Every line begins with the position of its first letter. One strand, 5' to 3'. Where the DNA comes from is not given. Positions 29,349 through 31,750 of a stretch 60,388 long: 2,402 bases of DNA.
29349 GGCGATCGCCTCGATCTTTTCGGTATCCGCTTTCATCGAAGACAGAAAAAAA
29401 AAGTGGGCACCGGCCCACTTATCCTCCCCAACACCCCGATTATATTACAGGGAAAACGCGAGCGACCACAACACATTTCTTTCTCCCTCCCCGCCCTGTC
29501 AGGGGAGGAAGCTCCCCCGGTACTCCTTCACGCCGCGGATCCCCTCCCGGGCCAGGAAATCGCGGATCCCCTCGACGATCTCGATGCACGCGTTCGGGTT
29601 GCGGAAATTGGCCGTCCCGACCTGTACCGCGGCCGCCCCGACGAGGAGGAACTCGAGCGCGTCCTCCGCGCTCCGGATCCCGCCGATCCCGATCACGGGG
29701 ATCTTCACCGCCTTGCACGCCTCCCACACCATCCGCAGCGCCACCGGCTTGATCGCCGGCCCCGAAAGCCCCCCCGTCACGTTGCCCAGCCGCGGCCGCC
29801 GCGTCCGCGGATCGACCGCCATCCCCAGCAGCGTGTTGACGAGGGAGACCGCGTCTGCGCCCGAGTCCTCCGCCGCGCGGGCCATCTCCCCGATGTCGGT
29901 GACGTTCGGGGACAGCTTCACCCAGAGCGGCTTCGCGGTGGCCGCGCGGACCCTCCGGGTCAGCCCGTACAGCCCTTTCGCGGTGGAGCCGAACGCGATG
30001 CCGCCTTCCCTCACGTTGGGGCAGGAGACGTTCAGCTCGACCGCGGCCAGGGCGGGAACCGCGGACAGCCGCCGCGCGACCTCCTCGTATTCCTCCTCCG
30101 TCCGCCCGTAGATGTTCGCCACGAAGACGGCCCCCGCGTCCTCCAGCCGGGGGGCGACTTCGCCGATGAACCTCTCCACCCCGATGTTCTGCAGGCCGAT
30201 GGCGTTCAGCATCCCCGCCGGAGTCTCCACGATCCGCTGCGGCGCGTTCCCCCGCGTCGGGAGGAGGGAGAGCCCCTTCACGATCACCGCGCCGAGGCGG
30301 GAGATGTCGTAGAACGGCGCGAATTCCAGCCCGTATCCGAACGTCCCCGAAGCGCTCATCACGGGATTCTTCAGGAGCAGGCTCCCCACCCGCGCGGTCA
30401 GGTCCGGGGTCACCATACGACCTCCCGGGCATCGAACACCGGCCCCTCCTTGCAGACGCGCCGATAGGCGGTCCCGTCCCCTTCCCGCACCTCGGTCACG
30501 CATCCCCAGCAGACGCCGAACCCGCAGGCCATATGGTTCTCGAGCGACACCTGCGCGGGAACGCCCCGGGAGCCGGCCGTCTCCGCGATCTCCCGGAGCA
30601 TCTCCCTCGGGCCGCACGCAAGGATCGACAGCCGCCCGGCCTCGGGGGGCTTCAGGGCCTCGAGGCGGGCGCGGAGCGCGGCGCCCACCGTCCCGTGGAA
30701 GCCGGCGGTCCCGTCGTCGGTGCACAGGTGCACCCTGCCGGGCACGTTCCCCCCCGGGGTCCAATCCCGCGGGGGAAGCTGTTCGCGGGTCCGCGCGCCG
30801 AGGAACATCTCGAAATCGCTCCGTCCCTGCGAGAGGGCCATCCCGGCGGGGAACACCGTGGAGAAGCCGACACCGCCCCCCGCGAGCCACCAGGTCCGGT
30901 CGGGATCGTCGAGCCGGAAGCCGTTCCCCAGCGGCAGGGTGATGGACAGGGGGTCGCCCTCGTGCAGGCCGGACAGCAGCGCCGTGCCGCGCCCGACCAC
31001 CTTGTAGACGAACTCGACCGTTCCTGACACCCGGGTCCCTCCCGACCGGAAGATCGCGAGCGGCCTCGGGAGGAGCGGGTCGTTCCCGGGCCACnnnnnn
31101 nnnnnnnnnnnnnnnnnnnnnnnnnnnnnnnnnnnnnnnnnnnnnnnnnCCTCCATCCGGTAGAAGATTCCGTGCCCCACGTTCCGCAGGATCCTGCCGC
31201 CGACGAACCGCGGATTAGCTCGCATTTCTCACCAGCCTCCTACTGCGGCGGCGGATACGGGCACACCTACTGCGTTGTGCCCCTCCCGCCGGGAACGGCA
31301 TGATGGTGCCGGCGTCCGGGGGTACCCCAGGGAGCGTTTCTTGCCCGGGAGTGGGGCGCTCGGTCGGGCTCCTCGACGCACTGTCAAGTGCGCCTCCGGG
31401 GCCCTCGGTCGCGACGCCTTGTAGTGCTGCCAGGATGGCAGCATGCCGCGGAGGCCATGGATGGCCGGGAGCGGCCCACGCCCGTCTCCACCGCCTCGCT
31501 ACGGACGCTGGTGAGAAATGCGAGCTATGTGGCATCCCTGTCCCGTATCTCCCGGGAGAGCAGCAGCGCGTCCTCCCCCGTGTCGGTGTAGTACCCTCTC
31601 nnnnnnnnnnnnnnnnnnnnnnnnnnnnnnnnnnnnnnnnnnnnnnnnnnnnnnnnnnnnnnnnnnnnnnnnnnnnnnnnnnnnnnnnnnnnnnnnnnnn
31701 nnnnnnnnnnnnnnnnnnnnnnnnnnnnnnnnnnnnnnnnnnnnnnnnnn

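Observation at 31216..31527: A ~0.3-kb hairpin-rich non-coding element present twice in the window: candidate undescribed structured RNA or MITE (copy 1)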

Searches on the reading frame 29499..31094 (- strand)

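Call 16: search_protein_families(library=pfam, proteins=[window:29499-31094:-])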
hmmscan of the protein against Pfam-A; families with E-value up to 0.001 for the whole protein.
window:29499-31094:- (531 aa): 4 families
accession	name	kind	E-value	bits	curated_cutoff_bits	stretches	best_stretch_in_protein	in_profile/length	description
PF01180.27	DHO_dh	-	4.5e-72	243.1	27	1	234-514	4-291/291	Dihydroorotate dehydrogenase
PF03060.21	NMO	-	2.3e-07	31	28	1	437-495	164-224/331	Nitronate monooxygenase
PF01207.24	Dus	-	9.1e-07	28.7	20.4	1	328-503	60-224/311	Dihydrouridine synthase (Dus)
PF00977.27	His_biosynth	-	7.2e-06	26.1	23.6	1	450-508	59-117/228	Histidine biosynthesis protein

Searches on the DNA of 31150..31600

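Call 7: search_rna_families(source=window, start=31150, end=31600, threshold=evalue, max_evalue=10, show_alignments=2)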
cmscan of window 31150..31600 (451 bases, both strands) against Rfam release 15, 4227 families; matches with E-value up to 10: 6.
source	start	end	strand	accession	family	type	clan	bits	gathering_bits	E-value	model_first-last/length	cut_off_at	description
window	31280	31319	-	RF03115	KDPG-aldolase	Gene; sRNA;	-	15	54.6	3.2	8-47/88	no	KDPG-aldolase RNA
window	31451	31534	-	RF02335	GlsR2_miR4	Gene; snRNA; snoRNA; CD-box;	-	15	100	4.7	1-106/106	no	Giardia snoRNA GlsR2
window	31422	31565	+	RF02122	FTX_5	Gene; lncRNA;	-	14.8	45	6.7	79-208/208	no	FTX transcript, XIST regulator conserved region 5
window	31554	31600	+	RF03763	mir-2568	Gene; miRNA;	-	14.1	90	6.8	1-47/88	3'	mir-2568 microRNA precursor family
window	31392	31455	-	RF01790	htlv_FSE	Cis-reg; frameshift_element;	-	13.8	45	8.9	1-43/43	no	ribosomal frameshift site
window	31330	31372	+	RF02040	HOTTIP_1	Gene; lncRNA;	-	11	50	8.3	1-57/57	no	HOXA transcript at the distal tip, conserved region 1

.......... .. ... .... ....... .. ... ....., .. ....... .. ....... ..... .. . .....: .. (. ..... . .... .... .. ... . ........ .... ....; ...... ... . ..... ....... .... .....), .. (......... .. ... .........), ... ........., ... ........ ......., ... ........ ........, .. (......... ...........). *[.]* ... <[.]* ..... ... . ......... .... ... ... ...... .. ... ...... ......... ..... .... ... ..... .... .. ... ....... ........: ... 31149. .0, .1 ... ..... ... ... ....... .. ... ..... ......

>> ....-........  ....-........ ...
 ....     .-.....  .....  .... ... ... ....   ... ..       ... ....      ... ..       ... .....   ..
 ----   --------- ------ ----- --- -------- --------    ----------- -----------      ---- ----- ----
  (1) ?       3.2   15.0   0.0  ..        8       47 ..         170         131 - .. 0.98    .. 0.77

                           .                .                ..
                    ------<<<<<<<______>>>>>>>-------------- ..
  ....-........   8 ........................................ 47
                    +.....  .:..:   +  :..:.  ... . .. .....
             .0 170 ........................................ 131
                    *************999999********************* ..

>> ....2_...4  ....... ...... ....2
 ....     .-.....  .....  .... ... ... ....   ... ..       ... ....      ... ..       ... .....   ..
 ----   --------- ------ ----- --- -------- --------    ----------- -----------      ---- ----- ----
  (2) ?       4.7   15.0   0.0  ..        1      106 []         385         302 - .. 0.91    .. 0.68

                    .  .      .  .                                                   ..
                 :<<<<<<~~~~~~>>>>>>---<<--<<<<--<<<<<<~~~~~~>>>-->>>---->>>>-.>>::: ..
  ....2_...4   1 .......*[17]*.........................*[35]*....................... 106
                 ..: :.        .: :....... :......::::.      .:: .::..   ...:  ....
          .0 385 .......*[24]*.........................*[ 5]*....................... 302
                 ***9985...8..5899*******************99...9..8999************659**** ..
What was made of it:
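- On Rfam structured RNA families: The best E-value on copy 1 is 3.2 (call 7).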
